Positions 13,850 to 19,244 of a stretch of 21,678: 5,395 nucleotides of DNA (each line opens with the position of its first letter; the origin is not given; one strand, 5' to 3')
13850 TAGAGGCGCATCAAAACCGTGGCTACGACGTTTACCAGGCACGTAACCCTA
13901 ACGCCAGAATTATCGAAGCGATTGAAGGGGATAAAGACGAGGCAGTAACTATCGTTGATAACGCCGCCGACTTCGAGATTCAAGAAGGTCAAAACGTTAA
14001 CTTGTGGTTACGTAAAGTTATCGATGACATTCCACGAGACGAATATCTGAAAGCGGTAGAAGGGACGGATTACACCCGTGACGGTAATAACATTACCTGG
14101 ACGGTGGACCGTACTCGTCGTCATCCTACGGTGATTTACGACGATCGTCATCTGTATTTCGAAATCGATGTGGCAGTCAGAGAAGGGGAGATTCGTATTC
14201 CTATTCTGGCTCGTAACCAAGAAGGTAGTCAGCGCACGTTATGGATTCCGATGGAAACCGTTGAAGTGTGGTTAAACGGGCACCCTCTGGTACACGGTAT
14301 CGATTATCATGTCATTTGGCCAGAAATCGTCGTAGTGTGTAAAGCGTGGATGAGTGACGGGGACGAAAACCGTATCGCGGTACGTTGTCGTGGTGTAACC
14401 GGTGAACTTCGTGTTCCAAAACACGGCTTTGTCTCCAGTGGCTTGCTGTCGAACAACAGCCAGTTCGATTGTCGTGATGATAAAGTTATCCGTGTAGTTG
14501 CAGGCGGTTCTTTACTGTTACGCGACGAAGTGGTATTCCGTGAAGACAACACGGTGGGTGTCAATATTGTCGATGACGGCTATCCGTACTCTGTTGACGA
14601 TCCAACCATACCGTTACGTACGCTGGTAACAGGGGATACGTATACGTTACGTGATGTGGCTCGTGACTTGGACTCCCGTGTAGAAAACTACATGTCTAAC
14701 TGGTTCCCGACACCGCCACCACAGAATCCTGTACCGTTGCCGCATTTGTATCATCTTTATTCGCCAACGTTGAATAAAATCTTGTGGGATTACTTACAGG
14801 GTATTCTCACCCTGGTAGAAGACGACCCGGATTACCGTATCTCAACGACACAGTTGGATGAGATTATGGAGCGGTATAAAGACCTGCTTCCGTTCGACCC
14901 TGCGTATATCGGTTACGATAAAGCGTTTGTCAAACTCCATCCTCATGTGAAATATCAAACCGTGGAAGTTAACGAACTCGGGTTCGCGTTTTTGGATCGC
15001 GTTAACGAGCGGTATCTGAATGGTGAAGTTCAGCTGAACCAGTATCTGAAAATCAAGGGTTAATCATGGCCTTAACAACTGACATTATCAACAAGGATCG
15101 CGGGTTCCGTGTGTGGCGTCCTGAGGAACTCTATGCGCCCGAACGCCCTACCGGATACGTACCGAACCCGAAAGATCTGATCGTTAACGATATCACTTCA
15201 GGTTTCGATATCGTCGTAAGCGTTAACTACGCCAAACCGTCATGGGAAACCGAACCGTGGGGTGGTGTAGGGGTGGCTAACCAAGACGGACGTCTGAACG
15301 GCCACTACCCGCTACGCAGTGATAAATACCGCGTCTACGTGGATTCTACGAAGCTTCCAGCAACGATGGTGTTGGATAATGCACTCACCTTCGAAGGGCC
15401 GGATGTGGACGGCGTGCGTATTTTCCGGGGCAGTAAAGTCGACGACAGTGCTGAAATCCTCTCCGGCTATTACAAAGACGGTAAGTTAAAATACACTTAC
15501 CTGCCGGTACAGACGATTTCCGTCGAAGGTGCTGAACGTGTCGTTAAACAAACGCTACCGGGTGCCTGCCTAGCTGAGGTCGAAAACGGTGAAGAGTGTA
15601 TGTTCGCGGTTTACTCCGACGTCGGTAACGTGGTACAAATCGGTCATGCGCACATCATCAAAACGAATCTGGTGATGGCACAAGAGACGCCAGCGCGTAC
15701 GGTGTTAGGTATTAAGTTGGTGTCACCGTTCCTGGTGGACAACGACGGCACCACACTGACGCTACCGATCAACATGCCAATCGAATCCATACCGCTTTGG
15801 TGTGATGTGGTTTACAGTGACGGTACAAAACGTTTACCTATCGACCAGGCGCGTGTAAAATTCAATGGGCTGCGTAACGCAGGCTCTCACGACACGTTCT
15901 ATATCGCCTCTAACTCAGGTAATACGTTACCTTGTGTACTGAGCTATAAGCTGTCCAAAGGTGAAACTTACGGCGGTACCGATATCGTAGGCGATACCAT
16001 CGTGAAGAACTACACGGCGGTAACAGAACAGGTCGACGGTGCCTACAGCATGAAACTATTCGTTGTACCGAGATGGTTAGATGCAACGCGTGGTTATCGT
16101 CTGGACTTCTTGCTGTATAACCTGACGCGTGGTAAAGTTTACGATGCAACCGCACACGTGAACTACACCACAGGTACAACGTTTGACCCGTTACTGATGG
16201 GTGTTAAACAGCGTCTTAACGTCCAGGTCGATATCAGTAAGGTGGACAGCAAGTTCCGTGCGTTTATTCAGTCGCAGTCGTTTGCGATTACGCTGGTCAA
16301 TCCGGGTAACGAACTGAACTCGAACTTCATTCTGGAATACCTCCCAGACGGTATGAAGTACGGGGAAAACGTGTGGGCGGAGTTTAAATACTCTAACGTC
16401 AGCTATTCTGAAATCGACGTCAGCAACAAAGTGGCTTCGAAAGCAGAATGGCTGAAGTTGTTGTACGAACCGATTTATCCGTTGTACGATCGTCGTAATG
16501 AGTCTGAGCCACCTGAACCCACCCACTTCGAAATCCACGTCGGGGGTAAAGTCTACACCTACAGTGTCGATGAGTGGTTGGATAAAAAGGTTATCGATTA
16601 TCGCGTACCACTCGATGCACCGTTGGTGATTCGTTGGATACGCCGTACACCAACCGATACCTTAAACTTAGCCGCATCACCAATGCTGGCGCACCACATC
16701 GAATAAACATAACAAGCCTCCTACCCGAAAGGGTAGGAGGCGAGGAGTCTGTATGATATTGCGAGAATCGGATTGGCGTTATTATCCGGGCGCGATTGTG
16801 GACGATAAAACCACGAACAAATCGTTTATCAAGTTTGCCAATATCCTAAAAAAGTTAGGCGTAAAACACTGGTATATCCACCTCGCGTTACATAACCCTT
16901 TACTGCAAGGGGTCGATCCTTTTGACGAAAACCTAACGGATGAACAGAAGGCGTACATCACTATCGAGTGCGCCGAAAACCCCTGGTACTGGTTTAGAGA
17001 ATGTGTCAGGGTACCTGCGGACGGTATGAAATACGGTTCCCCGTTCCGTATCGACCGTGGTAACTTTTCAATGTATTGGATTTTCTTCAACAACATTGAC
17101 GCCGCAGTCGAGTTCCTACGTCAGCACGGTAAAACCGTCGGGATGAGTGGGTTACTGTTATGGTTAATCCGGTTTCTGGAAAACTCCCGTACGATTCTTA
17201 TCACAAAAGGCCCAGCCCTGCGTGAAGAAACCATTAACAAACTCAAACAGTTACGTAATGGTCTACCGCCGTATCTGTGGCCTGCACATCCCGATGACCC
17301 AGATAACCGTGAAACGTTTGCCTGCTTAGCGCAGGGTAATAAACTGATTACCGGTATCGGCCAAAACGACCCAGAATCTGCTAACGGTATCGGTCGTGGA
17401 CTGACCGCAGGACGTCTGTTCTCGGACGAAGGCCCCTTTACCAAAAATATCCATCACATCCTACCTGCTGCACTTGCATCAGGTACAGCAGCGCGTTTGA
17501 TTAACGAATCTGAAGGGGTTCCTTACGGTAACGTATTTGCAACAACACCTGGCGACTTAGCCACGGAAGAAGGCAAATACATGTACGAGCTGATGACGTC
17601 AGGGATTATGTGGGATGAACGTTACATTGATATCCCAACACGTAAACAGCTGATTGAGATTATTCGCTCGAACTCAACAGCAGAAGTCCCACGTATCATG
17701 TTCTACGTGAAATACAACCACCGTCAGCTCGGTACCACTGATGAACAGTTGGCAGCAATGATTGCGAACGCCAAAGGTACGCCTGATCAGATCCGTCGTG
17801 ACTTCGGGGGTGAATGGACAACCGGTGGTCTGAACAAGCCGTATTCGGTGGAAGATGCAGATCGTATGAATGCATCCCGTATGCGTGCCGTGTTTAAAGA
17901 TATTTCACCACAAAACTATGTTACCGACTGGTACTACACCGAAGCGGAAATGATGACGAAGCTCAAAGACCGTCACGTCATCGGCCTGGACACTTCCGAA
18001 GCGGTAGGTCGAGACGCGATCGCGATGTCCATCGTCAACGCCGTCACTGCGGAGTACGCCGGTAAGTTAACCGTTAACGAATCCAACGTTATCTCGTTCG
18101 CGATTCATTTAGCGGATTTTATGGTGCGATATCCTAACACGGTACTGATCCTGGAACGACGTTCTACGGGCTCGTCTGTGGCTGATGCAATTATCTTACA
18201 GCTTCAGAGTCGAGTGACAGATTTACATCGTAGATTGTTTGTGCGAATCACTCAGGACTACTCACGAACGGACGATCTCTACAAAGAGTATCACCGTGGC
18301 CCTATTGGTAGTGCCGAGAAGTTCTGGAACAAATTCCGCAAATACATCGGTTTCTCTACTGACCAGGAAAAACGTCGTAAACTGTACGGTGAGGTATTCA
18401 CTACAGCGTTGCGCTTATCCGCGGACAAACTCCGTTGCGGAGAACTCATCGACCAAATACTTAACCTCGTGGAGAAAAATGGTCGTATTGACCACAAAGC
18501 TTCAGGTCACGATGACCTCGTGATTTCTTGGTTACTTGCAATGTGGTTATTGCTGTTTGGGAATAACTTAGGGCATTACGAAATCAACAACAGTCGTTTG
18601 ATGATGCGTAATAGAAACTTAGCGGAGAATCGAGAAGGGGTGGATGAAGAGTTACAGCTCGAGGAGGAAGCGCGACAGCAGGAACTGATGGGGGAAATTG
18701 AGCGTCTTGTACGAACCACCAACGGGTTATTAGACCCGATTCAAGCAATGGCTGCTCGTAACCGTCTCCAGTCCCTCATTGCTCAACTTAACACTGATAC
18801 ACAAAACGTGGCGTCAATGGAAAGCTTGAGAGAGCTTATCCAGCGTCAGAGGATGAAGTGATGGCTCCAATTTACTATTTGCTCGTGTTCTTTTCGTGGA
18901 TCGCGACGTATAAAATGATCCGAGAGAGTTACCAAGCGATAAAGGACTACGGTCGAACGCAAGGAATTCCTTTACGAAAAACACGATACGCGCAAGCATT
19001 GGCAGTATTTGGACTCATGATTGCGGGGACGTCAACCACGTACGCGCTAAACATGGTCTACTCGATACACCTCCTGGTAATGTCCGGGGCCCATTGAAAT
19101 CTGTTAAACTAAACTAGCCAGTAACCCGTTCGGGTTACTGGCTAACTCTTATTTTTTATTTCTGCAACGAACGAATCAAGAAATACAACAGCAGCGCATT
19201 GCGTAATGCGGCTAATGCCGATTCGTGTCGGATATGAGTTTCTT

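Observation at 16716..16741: Perfect GNRA-tetraloop hairpin immediately upstream of the terminase ribosome-binding site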

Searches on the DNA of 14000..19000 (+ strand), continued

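Call 75: search_rna_families(source=window, start=16600, end=16850, threshold=evalue, max_evalue=1)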
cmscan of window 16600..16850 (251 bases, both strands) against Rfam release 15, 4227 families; matches with E-value up to 1: 1.
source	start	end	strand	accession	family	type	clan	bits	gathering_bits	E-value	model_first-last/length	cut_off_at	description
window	16697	16745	+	RF02984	DUF3800-X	Gene; sRNA;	-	18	38.2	0.31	1-73/73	no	DUF3800-X RNA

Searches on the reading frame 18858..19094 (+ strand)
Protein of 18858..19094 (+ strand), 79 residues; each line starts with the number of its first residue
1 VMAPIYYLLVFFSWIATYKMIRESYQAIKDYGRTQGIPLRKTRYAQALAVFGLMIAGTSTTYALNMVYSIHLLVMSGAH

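Call 67: search_protein_families(library=phrogs, proteins=[window:18858-19094:+])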
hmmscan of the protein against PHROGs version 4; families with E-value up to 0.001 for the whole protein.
window:18858-19094:+ (79 aa): 1 family
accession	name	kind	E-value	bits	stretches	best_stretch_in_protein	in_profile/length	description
phrog_8972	-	unknown function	1.6e-16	61.6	1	2-79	1-78/79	-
